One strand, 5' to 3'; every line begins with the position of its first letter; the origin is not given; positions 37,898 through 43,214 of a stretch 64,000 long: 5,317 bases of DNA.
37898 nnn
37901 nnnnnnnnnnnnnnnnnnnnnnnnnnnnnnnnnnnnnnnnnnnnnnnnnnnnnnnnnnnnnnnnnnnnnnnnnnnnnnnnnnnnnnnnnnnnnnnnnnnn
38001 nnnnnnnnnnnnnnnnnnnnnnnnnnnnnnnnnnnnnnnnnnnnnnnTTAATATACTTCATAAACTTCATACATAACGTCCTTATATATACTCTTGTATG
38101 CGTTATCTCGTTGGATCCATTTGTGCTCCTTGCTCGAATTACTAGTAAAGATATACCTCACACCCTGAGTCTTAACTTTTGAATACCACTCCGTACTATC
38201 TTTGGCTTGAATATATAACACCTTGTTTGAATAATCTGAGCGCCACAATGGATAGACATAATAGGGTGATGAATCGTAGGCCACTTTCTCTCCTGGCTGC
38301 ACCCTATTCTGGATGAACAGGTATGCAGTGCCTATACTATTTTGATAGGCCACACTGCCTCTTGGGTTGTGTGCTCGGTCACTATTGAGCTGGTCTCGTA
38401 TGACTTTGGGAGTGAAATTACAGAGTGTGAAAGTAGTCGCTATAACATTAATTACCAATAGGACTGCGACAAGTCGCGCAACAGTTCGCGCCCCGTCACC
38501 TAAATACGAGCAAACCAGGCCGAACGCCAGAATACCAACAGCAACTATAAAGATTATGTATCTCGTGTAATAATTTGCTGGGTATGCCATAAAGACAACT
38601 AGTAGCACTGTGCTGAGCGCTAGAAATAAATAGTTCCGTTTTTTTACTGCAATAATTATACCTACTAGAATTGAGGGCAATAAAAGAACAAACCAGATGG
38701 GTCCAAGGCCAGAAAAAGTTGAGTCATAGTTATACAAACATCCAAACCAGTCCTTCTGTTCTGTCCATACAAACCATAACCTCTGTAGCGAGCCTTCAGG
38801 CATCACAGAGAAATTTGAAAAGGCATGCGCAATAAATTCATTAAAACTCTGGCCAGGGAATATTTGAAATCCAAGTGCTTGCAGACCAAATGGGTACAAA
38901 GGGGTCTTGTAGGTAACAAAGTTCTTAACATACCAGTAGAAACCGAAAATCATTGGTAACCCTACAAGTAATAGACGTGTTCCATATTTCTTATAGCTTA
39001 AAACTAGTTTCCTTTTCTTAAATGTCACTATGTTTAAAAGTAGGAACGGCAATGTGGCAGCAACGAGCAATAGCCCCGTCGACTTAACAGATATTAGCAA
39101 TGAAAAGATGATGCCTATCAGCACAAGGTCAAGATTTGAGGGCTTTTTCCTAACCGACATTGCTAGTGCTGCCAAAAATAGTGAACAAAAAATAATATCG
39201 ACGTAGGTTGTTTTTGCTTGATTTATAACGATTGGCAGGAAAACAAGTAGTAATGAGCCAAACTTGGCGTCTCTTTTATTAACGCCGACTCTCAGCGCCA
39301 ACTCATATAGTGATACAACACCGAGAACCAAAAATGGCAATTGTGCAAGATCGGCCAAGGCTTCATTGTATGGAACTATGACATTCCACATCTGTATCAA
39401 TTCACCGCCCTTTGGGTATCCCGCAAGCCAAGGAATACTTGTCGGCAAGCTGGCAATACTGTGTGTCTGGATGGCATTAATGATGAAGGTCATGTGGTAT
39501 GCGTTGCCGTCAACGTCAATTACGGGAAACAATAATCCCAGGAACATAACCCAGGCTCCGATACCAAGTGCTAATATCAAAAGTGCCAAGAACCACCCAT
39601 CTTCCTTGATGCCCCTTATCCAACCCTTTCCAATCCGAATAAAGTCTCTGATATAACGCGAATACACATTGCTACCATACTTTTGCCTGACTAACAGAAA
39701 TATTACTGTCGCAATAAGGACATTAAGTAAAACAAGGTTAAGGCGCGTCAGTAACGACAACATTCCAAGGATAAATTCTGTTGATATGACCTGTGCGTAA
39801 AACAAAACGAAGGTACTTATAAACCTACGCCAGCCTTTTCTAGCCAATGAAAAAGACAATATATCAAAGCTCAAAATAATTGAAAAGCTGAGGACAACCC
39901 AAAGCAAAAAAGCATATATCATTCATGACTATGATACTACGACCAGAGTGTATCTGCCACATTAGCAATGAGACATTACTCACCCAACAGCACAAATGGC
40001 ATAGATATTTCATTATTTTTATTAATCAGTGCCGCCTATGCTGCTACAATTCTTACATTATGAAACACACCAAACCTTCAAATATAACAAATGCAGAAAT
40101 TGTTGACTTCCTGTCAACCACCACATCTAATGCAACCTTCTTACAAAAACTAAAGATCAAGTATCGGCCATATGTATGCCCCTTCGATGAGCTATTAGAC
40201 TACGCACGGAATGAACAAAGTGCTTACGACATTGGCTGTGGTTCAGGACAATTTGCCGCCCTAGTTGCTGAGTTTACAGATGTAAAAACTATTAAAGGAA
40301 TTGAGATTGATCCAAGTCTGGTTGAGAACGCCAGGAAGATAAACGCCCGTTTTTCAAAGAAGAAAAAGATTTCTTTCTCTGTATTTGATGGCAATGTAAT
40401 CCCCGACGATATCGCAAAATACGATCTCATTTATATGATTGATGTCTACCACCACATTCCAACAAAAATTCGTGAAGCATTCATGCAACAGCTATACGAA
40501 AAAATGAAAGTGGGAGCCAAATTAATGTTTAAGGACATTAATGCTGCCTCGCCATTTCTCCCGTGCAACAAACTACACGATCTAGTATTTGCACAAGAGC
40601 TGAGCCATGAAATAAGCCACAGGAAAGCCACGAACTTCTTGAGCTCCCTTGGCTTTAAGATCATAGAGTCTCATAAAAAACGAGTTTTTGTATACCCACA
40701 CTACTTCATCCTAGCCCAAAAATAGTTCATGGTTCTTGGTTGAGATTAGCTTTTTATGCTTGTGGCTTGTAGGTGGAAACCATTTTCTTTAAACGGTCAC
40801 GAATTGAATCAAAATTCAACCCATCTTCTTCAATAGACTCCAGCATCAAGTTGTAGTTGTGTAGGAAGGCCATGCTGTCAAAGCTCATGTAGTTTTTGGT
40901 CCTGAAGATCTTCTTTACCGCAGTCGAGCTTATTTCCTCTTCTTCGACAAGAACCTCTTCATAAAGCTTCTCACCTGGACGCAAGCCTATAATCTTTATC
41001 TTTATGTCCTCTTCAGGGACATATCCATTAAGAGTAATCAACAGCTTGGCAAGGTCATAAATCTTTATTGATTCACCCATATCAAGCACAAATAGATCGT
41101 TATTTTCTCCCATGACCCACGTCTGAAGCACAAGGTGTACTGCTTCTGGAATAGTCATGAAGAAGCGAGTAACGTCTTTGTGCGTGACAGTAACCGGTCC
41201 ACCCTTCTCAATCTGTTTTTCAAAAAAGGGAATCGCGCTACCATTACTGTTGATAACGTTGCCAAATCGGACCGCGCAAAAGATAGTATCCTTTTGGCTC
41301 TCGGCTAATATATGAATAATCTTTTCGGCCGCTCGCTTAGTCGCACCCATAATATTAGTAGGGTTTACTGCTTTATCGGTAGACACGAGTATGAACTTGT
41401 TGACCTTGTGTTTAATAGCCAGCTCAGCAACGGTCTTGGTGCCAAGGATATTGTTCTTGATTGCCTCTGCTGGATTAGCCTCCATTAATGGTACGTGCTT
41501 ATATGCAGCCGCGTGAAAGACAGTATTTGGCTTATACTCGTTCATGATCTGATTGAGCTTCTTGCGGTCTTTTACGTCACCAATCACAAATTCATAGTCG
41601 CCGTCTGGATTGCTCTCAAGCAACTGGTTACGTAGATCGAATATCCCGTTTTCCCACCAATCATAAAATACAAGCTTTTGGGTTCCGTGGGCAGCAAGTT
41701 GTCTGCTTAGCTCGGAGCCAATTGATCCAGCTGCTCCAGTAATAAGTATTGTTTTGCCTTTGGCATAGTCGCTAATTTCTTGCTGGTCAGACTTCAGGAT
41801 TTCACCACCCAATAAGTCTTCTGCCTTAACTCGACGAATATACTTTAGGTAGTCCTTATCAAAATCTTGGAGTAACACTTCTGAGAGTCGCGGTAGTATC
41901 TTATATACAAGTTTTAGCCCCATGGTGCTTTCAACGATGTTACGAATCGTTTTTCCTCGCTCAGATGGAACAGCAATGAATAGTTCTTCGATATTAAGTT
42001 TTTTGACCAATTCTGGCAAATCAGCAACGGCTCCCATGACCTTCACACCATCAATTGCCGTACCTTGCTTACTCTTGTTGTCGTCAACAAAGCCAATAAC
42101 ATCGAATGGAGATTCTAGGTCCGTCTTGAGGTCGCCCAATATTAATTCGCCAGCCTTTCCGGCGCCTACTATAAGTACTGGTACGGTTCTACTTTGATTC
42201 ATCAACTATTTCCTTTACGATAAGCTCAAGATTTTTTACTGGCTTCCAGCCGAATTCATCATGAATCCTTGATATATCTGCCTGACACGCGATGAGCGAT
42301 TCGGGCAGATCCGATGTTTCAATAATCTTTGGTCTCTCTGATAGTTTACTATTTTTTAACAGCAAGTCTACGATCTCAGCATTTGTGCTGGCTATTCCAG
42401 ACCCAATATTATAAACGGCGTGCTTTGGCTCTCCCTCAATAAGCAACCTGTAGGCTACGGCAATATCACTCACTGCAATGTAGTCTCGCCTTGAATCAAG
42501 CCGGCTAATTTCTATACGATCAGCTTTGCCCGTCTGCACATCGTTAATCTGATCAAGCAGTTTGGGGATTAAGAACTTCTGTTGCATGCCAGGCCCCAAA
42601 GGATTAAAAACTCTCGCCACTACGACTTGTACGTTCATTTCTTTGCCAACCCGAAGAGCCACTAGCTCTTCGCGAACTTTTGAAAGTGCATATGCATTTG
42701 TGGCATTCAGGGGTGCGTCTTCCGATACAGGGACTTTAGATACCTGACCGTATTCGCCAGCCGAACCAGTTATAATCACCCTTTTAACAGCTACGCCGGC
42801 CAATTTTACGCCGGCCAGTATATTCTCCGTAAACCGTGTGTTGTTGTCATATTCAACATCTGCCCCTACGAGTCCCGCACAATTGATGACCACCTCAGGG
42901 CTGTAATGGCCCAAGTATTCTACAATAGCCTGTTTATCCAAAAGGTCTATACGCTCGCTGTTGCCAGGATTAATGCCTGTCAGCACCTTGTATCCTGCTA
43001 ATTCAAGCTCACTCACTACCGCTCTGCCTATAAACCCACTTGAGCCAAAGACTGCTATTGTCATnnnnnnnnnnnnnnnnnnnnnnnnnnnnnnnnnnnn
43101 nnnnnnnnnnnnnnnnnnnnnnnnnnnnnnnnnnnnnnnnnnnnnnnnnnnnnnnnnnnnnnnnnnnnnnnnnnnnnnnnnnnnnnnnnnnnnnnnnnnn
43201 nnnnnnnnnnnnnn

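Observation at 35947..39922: PRPP-dependent lipid-linked pentose glycosylation module: GT-C, small flippase-like protein, UbiA-type phosphoribosyltransferase and HAD phosphatase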

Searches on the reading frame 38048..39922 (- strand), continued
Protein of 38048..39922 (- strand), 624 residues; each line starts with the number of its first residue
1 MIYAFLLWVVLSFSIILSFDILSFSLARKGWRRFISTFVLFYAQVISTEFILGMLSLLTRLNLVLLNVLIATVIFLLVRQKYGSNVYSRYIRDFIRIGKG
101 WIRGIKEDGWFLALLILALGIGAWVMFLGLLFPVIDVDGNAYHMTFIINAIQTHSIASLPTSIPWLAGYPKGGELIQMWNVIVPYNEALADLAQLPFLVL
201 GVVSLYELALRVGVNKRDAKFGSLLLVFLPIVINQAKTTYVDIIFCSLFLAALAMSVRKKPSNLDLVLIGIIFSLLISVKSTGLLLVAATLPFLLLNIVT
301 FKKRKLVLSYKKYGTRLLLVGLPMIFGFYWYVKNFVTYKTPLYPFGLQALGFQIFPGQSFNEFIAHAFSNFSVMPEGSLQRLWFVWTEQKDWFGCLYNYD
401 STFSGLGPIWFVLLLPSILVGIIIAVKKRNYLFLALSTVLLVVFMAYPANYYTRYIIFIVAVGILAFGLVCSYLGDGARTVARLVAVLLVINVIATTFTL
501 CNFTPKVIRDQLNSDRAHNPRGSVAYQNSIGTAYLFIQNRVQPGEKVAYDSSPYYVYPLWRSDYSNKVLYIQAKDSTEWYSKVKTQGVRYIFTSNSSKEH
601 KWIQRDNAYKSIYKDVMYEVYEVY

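Call 42: find_encoding_contigs(protein=P0013, flank=10000, max_places=1)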
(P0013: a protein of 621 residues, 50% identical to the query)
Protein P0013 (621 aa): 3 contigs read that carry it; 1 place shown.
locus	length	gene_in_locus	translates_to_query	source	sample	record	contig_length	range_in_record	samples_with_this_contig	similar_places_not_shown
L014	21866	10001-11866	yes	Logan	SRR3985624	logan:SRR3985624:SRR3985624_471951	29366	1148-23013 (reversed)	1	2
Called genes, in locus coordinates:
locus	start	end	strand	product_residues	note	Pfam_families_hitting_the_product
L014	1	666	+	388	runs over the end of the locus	PF00005:ABC_tran, PF13304:AAA_21 (faint)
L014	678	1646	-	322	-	PF00535:Glycos_transf_2, PF10111:Glyco_tranf_2_2 (weak), PF13641:Glyco_tranf_2_3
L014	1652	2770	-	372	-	PF01370:Epimerase, PF04321:RmlD_sub_bind (faint), PF07993:NAD_binding_4 (faint), PF14667:Polysacc_synt_C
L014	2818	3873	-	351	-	PF01073:3Beta_HSD, PF01370:Epimerase, PF02719:Polysacc_synt_2, PF04321:RmlD_sub_bind (weak), PF05368:NmrA, PF13460:NAD_binding_10, PF16363:GDP_Man_Dehyd, PF08485:Polysacc_syn_2C, +1 more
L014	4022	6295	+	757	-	PF00535:Glycos_transf_2, PF10111:Glyco_tranf_2_2, PF13641:Glyco_tranf_2_3, PF00534:Glycos_transf_1, PF20706:GT4-conflict (weak), PF13692:Glyco_trans_1_4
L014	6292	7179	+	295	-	PF01370:Epimerase, PF04321:RmlD_sub_bind, PF16363:GDP_Man_Dehyd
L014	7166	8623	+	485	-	PF13727:CoA_binding_3, PF17836:PglD_N (weak), PF22674:C2185-like_N (weak), PF04321:RmlD_sub_bind, PF01073:3Beta_HSD, PF01370:Epimerase, PF02719:Polysacc_synt_2, PF16363:GDP_Man_Dehyd, +2 more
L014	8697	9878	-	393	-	PF13439:Glyco_transf_4, PF00534:Glycos_transf_1, PF13692:Glyco_trans_1_4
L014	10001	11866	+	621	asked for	-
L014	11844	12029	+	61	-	-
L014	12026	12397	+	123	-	PF00892:EamA (weak), PF10639:TMEM234 (weak)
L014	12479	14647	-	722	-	-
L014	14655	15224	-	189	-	-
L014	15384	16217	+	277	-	PF01040:UbiA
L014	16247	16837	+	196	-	PF12710:HAD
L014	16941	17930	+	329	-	PF01370:Epimerase, PF04321:RmlD_sub_bind, PF16363:GDP_Man_Dehyd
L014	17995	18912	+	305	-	PF13793:Pribosyltran_N, PF00156:Pribosyltran (weak), PF14572:Pribosyl_synth (weak)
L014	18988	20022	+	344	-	PF00483:NTP_transferase, PF12804:NTP_transf_3 (weak), PF22640:ManC_GMP_beta-helix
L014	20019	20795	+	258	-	PF08282:Hydrolase_3, PF03332:PMM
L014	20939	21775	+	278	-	PF13814:Replic_Relax (weak)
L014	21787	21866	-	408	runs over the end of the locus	?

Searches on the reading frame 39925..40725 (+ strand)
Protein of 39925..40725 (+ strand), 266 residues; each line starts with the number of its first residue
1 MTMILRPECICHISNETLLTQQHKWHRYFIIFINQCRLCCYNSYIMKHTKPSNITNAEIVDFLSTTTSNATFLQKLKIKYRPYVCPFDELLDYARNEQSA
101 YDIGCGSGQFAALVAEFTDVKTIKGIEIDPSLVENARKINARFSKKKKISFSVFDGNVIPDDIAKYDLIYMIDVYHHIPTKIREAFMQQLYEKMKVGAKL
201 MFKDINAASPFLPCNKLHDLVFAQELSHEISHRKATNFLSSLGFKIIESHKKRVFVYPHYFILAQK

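Call 3: search_protein_families(library=pfam, proteins=[window:39925-40725:+], max_evalue=0.01)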
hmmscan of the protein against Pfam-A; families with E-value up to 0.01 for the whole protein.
window:39925-40725:+ (266 aa): 13 families
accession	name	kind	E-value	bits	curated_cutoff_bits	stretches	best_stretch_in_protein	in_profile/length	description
PF13489.12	Methyltransf_23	-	1.3e-13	51.5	27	1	89-248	15-163/164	Methyltransferase domain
PF13847.12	Methyltransf_31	-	9.3e-12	45.3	27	1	98-215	5-120/145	Methyltransferase domain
PF13649.12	Methyltransf_25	-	1.4e-11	45.4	27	1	102-195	3-94/97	Methyltransferase domain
PF08242.18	Methyltransf_12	-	1.5e-11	45.3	30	1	102-199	2-97/98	Methyltransferase domain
PF08241.18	Methyltransf_11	-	1.2e-09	39.1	21.2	1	102-202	2-95/95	Methyltransferase domain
PF01135.25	PCMT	-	6.5e-09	36.3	20.3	1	89-191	67-164/210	Protein-L-isoaspartate(D-aspartate) O-methyltransferase (PCMT)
PF00891.24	Methyltransf_2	-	0.00024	21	22.3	1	99-202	65-164/210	O-methyltransferase domain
PF02353.26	CMAS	-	0.00037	20.3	27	1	101-207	67-169/273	Mycolic acid cyclopropane synthetase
PF05175.20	MTS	-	0.0005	20.2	23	1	96-171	31-104/170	Methyltransferase small domain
PF06325.19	PrmA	-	0.00052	20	22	1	92-168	157-229/296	Ribosomal protein L11 methyltransferase (PrmA)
PF13679.12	Methyltransf_32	-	0.0017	18.8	27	1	95-152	24-85/143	Methyltransferase domain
PF02390.23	Methyltransf_4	-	0.0045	16.9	24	0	99-141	4-46/173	Putative methyltransferase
PF05401.17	NodS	-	0.0054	17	24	1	95-183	42-124/201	Nodulation protein S (NodS)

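Call 4: search_protein_families(library=ncbifam, proteins=[window:39925-40725:+], max_evalue=0.01)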
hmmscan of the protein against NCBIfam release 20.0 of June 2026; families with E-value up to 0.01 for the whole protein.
window:39925-40725:+ (266 aa): 46 families (the best 25 are shown)
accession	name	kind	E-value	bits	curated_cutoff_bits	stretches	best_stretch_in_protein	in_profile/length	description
TIGR01983.1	UbiG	equivalog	2e-09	37.1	102.95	1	79-207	49-156/228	bifunctional 2-polyprenyl-6-hydroxyphenol methylase/3-demethylubiquinol 3-O-methyltransferase UbiG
NF043040.1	corrin_prot_MT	hypoth_equivalog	1e-07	31.6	180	1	93-205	38-150/216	corrinoid protein-associated methyltransferase CpaM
TIGR00080.1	pimt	equivalog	1.4e-07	31.6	159.05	1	89-192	71-169/216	protein-L-isoaspartate O-methyltransferase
NF001453.0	PRK00312.1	equivalog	1.6e-07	31.1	188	1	95-184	79-165/217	protein-L-isoaspartate(D-aspartate) O-methyltransferase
NF041537.1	ArsM_AhpD_UU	exception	1.7e-07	30.4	510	1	97-211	77-189/345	arsenite methyltransferase/AhpD domain selenoprotein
TIGR02021.1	BchM-ChlM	equivalog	2.6e-07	30.3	158.9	1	100-202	58-155/218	magnesium protoporphyrin IX methyltransferase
NF041536.1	ArsM_DUF2284_UU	exception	5.7e-07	28.2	575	1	98-205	78-183/459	arsenite methyltransferase/DUF2284 domain selenoprotein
NF038261.1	rhodoquin_RquA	equivalog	6.9e-07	29.2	175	1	89-223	42-174/218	rhodoquinone biosynthesis methyltransferase RquA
NF040539.1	AST_met_ArsM_2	exception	1.1e-06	28.7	240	1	55-211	15-172/262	putative arsinothricin biosynthesis methyltransferase ArsM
NF011529.0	PRK14968.1-3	equivalog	1.5e-06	27.8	162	1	92-255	28-185/198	putative methyltransferase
NF040703.1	cyclopro_CfaB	exception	2.7e-06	26.4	650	1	98-207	161-268/393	C17 cyclopropane fatty acid synthase CfaB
TIGR04074.1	bacter_Hen1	equivalog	6.9e-06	24.8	340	1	97-196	283-386/462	3' terminal RNA ribose 2'-O-methyltransferase Hen1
NF047649.1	MTase_UXPK_star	exception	1.1e-05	24.6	460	1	98-208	79-187/283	methyltransferase/UXPK-star double selenoprotein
NF002910.0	PRK03522.2-3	equivalog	2.6e-05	23.4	558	1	94-157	233-294/383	23S rRNA (uracil(747)-C(5))-methyltransferase RlmC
NF010549.0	PRK13942.1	equivalog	4.8e-05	22.9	282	1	89-184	71-165/215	protein-L-isoaspartate O-methyltransferase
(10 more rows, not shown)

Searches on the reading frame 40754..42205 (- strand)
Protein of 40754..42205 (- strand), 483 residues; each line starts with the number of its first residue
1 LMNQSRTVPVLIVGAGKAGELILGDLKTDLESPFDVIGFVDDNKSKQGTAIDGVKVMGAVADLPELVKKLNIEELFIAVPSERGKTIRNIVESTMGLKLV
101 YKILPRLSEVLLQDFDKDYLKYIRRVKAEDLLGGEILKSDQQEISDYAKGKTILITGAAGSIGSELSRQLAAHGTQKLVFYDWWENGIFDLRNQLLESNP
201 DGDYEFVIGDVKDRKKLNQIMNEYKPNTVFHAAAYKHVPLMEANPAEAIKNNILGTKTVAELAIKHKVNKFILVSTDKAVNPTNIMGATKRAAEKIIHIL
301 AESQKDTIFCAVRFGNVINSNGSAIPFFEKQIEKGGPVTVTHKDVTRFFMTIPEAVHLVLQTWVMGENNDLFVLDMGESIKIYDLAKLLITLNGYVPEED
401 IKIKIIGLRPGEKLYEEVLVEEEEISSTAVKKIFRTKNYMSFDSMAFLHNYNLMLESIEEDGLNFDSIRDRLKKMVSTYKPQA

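Call 30: search_protein_families(library=ncbifam, proteins=[window:40754-42205:-], max_evalue=0.00001)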
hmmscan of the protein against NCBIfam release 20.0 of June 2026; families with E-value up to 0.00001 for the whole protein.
window:40754-42205:- (483 aa): 25 families
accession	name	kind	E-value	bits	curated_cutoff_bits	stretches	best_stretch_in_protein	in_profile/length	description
TIGR03589.1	PseB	equivalog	3.5e-60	203.7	407.75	1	149-440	3-283/324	UDP-N-acetylglucosamine 4,6-dehydratase (inverting)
TIGR04130.1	FnlA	equivalog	5.5e-54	183.3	730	1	149-435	3-281/337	UDP-N-acetylglucosamine 4,6-dehydratase/5-epimerase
TIGR01179.1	galE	equivalog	2.1e-22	79.4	262.3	1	153-319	2-178/332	UDP-glucose 4-epimerase GalE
TIGR01181.1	dTDP_gluc_dehyt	equivalog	1.5e-16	60.4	365.1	1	153-278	2-127/321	dTDP-glucose 4,6-dehydratase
TIGR01214.1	rmlD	equivalog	6e-15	55.1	224.05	1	152-277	1-101/285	dTDP-4-dehydrorhamnose reductase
TIGR02622.1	CDP_4_6_dhtase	equivalog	9.2e-15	54.6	278.45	1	149-281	3-134/352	CDP-glucose 4,6-dehydratase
TIGR04180.1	EDH_00030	hypoth_equivalog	8.9e-14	51.2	475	1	153-278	1-123/297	NAD-dependent 4,6-dehydratase LegB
NF045894.1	PKS_plus_SDR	equivalog_domain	2e-13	48.9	1740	1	140-314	1145-1331/1515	type I polyketide synthase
TIGR03025.1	EPS_sugtrans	subfamily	8.2e-13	48.4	295.55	1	6-124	124-241/445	exopolysaccharide biosynthesis polyprenyl glycosylphosphotransferase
NF041293.1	G6PDh_Azf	equivalog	2.2e-12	46.9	400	1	151-281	3-120/252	NAD-dependent glucose-6-phosphate dehydrogenase Azf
NF007582.0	PRK10217.1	equivalog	3.5e-12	46.1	698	1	151-264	2-113/355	dTDP-glucose 4,6-dehydratase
NF007490.0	PRK10084.1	subfamily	4.9e-12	45.5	649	1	153-265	3-113/361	dTDP-glucose 4,6-dehydratase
TIGR03023.1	WcaJ_sugtrans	equivalog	6.2e-12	45.5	410.75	1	6-120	128-242/453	undecaprenyl-phosphate glucose phosphotransferase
TIGR03466.1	HpnA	hypoth_equivalog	7e-11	41.6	367.65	1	152-281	2-118/327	hopanoid-associated sugar epimerase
NF007956.0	PRK10675.1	subfamily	5.8e-10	38.8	394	1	153-276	3-124/338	UDP-glucose 4-epimerase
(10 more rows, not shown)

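Call 31: search_protein_families(library=pfam, proteins=[window:40754-42205:-], max_evalue=0.00001)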
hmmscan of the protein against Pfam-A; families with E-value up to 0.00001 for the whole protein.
window:40754-42205:- (483 aa): 9 families
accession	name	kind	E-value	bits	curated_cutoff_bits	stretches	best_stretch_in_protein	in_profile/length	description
PF02719.21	Polysacc_synt_2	-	3.3e-116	388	20.2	1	153-437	1-292/293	Polysaccharide biosynthesis protein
PF01370.27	Epimerase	-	2e-24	86.8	20.9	1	153-360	1-222/240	NAD dependent epimerase/dehydratase family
PF16363.11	GDP_Man_Dehyd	-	1.9e-20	74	27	1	154-278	1-131/332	GDP-mannose 4,6 dehydratase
PF04321.23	RmlD_sub_bind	-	1.1e-16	61.2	27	1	152-298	2-137/287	RmlD substrate binding domain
PF01073.25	3Beta_HSD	-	1.2e-11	44.7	22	1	154-295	1-135/280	3-beta hydroxysteroid dehydrogenase/isomerase family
PF13727.12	CoA_binding_3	-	3.4e-11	43.9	25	1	11-92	81-162/175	CoA-binding domain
PF13460.12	NAD_binding_10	-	2.8e-07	31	27.2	1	157-351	1-179/184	NAD(P)H-binding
PF08659.16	KR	-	7.8e-07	29.6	22.6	1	152-279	2-139/180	KR domain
PF00106.31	adh_short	-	1.6e-06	28.2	26.6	1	151-225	1-72/195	short chain dehydrogenase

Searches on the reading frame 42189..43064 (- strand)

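Call 30: search_protein_families(library=ncbifam, proteins=[window:42189-43064:-], max_evalue=0.00001)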
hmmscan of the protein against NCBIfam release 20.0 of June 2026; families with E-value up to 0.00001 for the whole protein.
window:42189-43064:- (291 aa): 11 families
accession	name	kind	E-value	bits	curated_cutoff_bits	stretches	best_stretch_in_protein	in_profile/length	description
TIGR01179.1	galE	equivalog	6.4e-25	87.7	262.3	1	3-285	2-320/332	UDP-glucose 4-epimerase GalE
TIGR04180.1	EDH_00030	hypoth_equivalog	2.5e-18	66.2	475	1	73-235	95-252/297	NAD-dependent 4,6-dehydratase LegB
TIGR02197.1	heptose_epim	equivalog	2.6e-18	66.2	274.6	1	3-288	1-311/316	ADP-glyceromanno-heptose 6-epimerase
TIGR01181.1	dTDP_gluc_dehyt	equivalog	2.1e-17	63.2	365.1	1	38-287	56-308/321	dTDP-glucose 4,6-dehydratase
NF047922.1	GDPFucSynFcl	equivalog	2.1e-14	53.7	500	1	3-280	5-291/308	GDP-L-fucose synthase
NF007956.0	PRK10675.1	subfamily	3.5e-11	42.8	394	1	40-284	58-323/338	UDP-glucose 4-epimerase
TIGR01214.1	rmlD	equivalog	1.3e-09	37.6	224.05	1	2-154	1-152/285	dTDP-4-dehydrorhamnose reductase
TIGR01472.1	gmd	equivalog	2.4e-09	36.9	415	1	78-234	107-263/342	GDP-mannose 4,6-dehydratase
NF008360.0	PRK11150.1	equivalog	6.1e-09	35.5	452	1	96-258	111-269/310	ADP-glyceromanno-heptose 6-epimerase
TIGR03466.1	HpnA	hypoth_equivalog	1.4e-06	27.5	367.65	0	72-159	86-174/327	hopanoid-associated sugar epimerase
NF007490.0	PRK10084.1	subfamily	8.3e-06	25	649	0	114-287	156-331/361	dTDP-glucose 4,6-dehydratase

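Call 31: search_protein_families(library=pfam, proteins=[window:42189-43064:-], max_evalue=0.00001)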
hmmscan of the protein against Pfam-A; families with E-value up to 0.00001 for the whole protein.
window:42189-43064:- (291 aa): 3 families
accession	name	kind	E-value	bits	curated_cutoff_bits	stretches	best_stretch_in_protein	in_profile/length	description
PF01370.27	Epimerase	-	1.8e-35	122.9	20.9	1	3-221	1-240/240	NAD dependent epimerase/dehydratase family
PF16363.11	GDP_Man_Dehyd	-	5.1e-31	108.8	27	1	38-285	58-331/332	GDP-mannose 4,6 dehydratase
PF04321.23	RmlD_sub_bind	-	1.7e-07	31.1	27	1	1-152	1-151/287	RmlD substrate binding domain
